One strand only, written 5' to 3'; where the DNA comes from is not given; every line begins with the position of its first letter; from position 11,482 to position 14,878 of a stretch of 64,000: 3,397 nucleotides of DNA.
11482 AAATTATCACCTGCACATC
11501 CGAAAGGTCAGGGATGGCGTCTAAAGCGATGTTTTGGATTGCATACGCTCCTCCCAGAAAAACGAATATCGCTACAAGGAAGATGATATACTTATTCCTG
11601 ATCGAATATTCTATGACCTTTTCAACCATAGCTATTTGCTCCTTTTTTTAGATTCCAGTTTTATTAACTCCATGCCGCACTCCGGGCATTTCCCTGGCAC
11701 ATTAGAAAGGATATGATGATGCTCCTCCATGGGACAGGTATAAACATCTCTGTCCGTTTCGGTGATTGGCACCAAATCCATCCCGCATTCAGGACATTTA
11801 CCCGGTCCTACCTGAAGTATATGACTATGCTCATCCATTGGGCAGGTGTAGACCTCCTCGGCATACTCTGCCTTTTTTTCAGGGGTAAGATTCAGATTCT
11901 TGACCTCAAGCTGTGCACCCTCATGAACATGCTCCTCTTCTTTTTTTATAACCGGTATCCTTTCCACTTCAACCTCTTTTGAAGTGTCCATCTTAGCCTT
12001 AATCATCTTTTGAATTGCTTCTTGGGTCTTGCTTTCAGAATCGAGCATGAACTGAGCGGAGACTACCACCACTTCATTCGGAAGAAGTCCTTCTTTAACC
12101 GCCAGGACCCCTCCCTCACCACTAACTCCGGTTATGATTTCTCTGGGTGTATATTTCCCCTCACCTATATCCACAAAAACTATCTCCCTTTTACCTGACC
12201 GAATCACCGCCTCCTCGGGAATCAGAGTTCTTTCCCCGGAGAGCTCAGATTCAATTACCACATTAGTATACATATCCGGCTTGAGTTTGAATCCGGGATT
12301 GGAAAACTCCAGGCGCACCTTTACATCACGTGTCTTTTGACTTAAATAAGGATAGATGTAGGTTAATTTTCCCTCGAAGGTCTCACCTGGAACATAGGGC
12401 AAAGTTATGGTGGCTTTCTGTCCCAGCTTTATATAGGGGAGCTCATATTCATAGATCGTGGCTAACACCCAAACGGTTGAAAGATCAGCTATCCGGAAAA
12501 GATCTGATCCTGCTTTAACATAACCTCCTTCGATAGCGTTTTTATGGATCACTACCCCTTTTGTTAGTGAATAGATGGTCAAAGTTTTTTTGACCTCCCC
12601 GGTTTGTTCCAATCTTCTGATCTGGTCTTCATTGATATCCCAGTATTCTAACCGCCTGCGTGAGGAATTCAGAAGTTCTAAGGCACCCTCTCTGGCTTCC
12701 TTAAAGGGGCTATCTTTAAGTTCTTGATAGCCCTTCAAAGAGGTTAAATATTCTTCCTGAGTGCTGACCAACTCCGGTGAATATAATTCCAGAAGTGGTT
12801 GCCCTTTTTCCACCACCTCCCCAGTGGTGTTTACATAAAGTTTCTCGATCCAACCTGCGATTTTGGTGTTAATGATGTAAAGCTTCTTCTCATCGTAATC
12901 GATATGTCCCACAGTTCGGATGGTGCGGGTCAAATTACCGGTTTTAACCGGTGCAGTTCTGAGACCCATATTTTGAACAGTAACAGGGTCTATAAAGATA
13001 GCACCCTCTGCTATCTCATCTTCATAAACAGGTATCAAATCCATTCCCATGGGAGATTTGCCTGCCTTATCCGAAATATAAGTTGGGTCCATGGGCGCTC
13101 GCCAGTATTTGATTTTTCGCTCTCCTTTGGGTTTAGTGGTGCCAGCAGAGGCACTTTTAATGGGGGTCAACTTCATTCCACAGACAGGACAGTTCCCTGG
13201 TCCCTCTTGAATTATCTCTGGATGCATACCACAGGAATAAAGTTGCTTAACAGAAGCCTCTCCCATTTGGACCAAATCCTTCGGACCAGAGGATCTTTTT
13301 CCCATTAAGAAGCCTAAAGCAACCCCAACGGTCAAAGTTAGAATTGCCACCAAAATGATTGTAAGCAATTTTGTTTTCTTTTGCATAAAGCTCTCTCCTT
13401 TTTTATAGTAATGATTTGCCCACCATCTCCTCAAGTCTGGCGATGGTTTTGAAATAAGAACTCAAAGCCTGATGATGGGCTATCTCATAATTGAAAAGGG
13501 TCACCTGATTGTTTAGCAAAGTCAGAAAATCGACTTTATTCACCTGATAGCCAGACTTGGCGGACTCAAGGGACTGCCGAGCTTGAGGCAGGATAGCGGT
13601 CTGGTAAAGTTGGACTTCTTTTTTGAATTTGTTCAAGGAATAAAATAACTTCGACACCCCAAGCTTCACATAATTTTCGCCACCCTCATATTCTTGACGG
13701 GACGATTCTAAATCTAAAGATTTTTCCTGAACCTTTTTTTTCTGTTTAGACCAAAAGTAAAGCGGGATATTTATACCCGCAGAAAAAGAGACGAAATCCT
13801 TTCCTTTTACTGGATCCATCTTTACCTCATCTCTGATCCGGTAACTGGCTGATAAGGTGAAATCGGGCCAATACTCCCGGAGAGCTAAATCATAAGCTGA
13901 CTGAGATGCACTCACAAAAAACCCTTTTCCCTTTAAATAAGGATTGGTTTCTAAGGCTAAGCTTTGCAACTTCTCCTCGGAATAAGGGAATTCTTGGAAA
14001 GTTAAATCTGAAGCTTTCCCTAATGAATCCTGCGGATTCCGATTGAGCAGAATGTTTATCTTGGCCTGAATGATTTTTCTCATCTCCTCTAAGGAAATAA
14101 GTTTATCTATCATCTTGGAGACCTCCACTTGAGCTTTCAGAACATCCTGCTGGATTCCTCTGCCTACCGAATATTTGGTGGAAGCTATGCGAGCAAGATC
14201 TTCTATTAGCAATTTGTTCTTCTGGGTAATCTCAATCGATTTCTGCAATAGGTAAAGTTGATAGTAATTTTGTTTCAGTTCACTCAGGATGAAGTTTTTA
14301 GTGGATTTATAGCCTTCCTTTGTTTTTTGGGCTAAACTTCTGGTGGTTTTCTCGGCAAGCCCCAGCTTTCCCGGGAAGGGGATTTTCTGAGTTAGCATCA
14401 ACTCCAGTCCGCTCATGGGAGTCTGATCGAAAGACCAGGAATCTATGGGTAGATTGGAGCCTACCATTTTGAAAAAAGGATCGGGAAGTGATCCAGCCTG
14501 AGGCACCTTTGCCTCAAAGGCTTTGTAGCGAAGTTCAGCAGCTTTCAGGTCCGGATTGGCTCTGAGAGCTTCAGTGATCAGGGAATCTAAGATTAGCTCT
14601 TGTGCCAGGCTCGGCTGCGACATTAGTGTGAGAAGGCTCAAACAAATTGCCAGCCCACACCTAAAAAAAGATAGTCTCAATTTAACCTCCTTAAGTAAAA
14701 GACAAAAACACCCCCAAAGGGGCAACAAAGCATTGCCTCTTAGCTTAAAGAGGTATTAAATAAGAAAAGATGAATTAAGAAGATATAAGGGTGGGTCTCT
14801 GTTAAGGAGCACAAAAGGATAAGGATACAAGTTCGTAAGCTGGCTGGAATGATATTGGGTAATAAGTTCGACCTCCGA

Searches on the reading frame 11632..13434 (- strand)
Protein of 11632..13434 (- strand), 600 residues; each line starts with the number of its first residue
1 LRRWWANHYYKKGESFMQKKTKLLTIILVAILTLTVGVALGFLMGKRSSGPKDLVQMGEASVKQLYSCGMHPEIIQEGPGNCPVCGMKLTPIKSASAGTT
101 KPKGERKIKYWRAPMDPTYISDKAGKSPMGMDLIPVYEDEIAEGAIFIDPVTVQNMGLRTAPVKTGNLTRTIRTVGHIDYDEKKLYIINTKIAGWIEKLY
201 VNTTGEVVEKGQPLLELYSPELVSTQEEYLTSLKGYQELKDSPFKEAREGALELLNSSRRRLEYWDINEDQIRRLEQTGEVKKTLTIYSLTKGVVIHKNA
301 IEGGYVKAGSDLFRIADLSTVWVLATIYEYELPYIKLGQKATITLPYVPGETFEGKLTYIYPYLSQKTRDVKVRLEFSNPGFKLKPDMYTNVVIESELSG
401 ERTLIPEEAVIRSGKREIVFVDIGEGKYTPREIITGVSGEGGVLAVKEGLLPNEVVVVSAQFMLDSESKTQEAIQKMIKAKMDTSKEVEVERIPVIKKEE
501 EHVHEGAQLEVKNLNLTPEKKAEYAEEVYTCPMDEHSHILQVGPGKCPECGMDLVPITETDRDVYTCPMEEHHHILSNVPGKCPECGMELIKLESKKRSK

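Call 58: search_protein_families(library=pfam, proteins=[window:11632-13434:-], max_evalue=0.001)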
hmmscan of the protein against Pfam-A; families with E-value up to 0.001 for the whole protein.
window:11632-13434:- (600 aa): 7 families
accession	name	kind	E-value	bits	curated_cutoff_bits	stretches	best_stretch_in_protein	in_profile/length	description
PF16576.10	HlyD_D23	-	9.9e-83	277.1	30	1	168-389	2-213/214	Barrel-sandwich domain of CusB or HlyD membrane-fusion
PF19335.5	HMBD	-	4.7e-39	132.4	23.6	4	564-592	1-27/28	Heavy metal binding domain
PF13437.12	HlyD_3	-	3.5e-17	63.5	22.2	1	286-380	1-96/106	HlyD family secretion protein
PF12700.13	HlyD_2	-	8.4e-06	25.2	25.1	0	301-421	247-359/416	HlyD family secretion protein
PF13878.12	zf-C2H2_3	-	1.6e-05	25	27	0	545-562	12-31/40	zinc-finger of acetyl-transferase ESCO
PF03119.21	DNA_ligase_ZBD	-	0.00025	21.3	25.8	0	582-594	1-13/27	NAD-dependent DNA ligase C4 zinc finger domain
PF06827.20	zf-FPG_IleRS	-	0.00028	21.1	21.3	0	82-99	4-21/30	Zinc finger found in FPG and IleRS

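Call 59: search_protein_families(library=ncbifam, proteins=[window:11632-13434:-], max_evalue=0.00001)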
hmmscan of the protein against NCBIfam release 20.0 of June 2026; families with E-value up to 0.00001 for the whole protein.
window:11632-13434:- (600 aa): 9 families
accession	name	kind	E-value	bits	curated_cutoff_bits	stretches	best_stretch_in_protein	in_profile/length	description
NF007303.0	PRK09783.1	subfamily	3.2e-59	200.4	390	1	95-482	34-410/414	copper/silver efflux system membrane fusion protein CusB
TIGR00999.1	8a0102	subfamily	1.6e-33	116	319.3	1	205-465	1-271/271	CzcB/NccB family metal efflux transporter periplasmic adaptor subunit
TIGR01730.1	RND_mfp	subfamily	3e-28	98.7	94.9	1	163-469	6-318/322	efflux RND transporter periplasmic adaptor subunit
NF045680.1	DiMtlExpIhpB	equivalog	2e-16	59.9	450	1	280-468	130-318/326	divalent metal ion exporter adaptor subunit IhpB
NF008606.0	PRK11578.1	equivalog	1.3e-10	41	342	1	291-460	190-364/371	macrolide transporter subunit MacA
TIGR00998.1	8a0101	subfamily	9.2e-09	34.7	390.8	1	280-360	201-281/334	EmrA/EmrK family multidrug efflux transporter periplasmic adaptor subunit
NF033138.2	RND-peri-MexC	equivalog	1.9e-07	30.6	625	0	355-470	254-369/375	MexC family multidrug efflux RND transporter periplasmic adaptor subunit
NF007132.1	PRK09578.1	equivalog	5.8e-07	28.6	512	0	354-476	258-379/396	MexX/AxyX family multidrug efflux RND transporter periplasmic adaptor subunit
TIGR02971.1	heterocyst_DevB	subfamily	7.5e-07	28.8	129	0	273-357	193-275/327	ABC exporter membrane fusion protein, DevB family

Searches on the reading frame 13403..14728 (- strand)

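Call 58: search_protein_families(library=pfam, proteins=[window:13403-14728:-], max_evalue=0.001)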
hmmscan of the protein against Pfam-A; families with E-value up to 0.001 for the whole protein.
window:13403-14728:- (441 aa): 1 family
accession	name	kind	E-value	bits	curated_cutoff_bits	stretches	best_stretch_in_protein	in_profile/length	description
PF02321.23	OEP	-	1.5e-44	152.5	22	2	252-437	2-187/187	Outer membrane efflux protein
